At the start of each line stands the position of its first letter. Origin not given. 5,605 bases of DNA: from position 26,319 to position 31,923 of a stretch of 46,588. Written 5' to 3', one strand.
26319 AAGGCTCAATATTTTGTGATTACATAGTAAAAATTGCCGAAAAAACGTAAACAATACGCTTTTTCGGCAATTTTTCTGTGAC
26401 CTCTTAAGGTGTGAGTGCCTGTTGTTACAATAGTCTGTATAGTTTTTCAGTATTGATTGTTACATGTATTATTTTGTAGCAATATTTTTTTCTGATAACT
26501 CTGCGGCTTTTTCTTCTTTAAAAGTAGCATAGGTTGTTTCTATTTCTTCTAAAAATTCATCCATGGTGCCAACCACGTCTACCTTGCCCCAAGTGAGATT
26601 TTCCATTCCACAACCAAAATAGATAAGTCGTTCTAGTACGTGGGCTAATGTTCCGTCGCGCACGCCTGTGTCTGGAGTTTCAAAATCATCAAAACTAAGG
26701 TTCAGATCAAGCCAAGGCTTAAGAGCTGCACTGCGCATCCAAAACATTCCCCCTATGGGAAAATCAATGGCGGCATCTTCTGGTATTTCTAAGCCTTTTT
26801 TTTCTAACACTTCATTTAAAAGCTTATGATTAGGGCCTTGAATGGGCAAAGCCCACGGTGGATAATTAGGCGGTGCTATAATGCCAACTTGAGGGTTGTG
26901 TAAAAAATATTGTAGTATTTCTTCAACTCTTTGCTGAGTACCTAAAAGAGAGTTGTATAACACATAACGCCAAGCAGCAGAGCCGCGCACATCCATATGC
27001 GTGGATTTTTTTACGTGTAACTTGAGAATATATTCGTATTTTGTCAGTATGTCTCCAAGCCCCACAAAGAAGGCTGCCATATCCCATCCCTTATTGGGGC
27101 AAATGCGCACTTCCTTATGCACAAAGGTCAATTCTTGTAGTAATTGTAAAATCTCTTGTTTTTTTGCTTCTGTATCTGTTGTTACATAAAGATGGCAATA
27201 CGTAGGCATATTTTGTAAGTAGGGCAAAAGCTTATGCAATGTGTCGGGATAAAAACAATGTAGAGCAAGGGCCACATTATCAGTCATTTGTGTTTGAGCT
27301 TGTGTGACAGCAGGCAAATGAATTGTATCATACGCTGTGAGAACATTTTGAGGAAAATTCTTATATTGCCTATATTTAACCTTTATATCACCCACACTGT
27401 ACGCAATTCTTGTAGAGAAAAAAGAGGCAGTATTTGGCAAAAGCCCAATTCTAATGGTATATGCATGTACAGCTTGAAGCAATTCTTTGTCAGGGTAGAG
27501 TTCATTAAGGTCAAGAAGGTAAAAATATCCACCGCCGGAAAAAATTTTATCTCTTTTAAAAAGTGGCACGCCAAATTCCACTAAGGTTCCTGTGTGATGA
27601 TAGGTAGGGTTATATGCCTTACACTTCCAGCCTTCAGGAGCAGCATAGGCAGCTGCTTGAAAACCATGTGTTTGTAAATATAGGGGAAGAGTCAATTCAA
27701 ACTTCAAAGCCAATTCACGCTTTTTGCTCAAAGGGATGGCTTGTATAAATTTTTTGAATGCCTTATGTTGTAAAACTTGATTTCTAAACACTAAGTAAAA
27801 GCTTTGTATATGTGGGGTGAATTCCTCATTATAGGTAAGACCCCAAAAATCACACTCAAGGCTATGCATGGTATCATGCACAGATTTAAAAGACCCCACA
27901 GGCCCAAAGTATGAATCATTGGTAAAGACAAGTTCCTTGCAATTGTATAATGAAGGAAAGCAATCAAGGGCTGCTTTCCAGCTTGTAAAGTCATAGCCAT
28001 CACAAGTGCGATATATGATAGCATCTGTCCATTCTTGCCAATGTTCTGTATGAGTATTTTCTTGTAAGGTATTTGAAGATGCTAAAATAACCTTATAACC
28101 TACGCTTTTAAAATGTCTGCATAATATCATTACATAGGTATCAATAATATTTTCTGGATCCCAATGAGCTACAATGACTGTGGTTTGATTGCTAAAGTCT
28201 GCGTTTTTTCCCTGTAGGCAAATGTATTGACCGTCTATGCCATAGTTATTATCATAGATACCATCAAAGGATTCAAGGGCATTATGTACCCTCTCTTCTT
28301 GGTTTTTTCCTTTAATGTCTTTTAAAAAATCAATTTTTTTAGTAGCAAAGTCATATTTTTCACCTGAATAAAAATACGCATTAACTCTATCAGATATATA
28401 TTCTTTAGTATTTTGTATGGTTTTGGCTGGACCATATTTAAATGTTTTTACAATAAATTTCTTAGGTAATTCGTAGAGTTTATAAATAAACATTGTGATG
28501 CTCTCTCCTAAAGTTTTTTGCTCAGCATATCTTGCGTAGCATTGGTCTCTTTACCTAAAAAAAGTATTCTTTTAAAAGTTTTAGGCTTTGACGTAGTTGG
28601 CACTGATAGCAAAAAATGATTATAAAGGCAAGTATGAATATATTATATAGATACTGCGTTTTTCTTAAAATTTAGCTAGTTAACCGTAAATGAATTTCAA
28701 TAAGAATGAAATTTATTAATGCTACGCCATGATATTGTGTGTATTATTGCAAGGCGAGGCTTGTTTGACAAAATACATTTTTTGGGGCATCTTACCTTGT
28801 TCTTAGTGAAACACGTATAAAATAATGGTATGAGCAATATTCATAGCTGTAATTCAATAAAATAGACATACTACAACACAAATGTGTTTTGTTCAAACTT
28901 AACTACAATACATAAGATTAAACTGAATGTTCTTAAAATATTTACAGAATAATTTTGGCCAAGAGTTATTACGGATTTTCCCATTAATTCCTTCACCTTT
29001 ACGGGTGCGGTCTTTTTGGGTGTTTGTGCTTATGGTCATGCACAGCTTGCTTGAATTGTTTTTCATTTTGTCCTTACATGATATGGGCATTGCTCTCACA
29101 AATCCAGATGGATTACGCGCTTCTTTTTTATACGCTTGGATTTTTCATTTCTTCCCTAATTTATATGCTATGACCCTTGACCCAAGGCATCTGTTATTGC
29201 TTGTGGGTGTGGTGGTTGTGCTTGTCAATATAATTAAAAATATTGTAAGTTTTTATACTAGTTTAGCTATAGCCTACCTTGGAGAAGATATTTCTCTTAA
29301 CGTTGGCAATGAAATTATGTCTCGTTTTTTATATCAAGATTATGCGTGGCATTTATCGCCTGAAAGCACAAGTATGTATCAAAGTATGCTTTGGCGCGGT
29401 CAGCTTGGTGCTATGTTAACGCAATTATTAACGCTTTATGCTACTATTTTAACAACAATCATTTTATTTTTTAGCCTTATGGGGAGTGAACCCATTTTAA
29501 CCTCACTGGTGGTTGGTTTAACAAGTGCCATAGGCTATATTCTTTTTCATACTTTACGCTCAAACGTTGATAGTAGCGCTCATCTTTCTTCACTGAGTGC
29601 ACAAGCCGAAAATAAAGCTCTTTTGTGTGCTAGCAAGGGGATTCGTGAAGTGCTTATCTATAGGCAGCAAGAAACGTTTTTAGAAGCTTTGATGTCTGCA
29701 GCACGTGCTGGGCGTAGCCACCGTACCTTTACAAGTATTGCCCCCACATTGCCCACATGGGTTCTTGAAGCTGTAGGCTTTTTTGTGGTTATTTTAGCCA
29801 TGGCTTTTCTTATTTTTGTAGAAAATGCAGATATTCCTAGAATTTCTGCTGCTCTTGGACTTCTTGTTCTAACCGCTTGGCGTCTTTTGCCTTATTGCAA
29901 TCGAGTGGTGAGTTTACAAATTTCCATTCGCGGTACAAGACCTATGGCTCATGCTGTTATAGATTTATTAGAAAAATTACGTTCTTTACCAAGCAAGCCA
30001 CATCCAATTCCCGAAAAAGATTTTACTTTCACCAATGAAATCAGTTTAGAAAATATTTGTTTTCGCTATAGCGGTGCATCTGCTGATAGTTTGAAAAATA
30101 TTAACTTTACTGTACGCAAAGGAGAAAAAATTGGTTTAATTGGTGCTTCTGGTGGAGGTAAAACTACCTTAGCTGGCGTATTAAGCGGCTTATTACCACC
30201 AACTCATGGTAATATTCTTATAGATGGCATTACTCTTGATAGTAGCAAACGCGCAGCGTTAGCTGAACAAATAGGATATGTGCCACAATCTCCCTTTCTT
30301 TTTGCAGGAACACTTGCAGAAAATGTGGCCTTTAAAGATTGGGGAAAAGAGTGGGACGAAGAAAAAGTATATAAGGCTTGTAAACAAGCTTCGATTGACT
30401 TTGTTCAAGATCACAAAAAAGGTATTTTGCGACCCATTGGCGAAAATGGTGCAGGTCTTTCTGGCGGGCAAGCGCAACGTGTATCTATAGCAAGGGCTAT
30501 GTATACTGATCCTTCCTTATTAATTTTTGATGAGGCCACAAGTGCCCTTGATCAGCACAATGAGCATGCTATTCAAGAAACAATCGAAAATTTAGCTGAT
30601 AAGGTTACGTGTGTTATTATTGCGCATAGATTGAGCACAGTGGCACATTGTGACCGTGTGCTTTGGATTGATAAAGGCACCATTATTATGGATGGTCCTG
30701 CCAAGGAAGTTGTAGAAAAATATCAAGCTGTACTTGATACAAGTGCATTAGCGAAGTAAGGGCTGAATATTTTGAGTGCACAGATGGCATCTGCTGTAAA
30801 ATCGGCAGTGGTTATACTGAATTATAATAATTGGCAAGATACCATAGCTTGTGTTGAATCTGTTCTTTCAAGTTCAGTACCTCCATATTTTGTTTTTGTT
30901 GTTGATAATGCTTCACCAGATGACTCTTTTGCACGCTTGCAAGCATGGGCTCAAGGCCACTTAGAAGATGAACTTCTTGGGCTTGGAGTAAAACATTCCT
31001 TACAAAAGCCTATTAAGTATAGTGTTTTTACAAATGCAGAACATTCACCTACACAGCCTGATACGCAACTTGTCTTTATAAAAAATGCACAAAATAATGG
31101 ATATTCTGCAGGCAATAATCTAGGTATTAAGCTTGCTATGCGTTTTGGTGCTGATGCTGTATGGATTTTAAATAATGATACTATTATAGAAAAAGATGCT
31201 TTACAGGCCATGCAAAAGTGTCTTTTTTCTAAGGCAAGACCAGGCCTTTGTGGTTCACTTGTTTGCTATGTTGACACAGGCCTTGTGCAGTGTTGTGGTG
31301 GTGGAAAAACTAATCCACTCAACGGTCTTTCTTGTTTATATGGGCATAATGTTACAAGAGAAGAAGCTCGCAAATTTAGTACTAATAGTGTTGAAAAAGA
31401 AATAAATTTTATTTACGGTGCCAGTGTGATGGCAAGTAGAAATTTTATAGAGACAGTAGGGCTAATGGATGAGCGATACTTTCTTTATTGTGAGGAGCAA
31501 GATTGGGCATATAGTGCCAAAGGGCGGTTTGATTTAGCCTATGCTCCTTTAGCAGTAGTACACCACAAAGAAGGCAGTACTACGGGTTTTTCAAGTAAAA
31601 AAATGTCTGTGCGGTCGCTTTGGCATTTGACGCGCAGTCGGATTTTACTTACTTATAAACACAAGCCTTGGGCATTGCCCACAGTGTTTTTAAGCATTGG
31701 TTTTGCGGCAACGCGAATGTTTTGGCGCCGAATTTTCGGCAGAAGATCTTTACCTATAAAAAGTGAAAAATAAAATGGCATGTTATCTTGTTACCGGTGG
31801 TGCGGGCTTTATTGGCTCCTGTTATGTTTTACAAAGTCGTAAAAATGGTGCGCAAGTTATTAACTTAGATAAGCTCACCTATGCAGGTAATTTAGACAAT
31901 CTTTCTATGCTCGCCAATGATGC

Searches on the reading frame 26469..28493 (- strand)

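Call 9: search_protein_families(library=pfam, proteins=[window:26469-28493:-], max_evalue=0.001)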
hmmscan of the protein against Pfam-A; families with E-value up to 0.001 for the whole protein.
window:26469-28493:- (674 aa): 1 family
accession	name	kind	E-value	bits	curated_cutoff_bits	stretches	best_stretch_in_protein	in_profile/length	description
PF05045.17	RgpF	-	2.2e-75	254.7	25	1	138-626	4-496/503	Rhamnan synthesis protein F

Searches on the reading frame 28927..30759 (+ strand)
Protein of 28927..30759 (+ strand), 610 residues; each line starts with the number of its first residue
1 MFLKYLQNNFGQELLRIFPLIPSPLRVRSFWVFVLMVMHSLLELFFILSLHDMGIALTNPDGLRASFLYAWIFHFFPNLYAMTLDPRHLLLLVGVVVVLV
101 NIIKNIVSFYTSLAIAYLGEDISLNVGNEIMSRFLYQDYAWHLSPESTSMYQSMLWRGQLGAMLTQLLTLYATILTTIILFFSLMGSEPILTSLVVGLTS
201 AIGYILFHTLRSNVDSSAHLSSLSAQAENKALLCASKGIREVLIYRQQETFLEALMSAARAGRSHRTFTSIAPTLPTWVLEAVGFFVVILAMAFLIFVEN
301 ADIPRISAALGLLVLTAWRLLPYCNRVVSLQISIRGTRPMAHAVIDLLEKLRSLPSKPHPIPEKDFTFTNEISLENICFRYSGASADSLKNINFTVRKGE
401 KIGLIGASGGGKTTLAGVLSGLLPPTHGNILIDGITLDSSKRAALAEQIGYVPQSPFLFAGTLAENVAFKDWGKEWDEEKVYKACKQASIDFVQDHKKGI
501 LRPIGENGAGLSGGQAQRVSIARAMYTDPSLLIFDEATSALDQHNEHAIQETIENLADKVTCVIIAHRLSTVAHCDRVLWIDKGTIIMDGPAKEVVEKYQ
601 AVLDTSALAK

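Call 9: search_protein_families(library=pfam, proteins=[window:28927-30759:+], max_evalue=0.001)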
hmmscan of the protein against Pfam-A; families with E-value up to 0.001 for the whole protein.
window:28927-30759:+ (610 aa): 2 families
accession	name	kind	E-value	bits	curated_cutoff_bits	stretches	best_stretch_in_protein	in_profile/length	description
PF00005.33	ABC_tran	-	5e-33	115.1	25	1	389-539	1-137/137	ABC transporter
PF02463.25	SMC_N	-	8.5e-07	29.1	40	1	431-581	135-211/220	RecF/RecN/SMC N terminal domain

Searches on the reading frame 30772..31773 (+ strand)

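Call 9: search_protein_families(library=pfam, proteins=[window:30772-31773:+], max_evalue=0.001)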
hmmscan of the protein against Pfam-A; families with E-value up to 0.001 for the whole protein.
window:30772-31773:+ (333 aa): 2 families
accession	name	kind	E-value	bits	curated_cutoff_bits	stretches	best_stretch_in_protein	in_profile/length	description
PF00535.33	Glycos_transf_2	-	3.6e-10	40.5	23.3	1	13-61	2-50/168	Glycosyl transferase family 2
PF13641.12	Glyco_tranf_2_3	-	0.00013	22.5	27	0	95-278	54-224/230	Glycosyltransferase like family 2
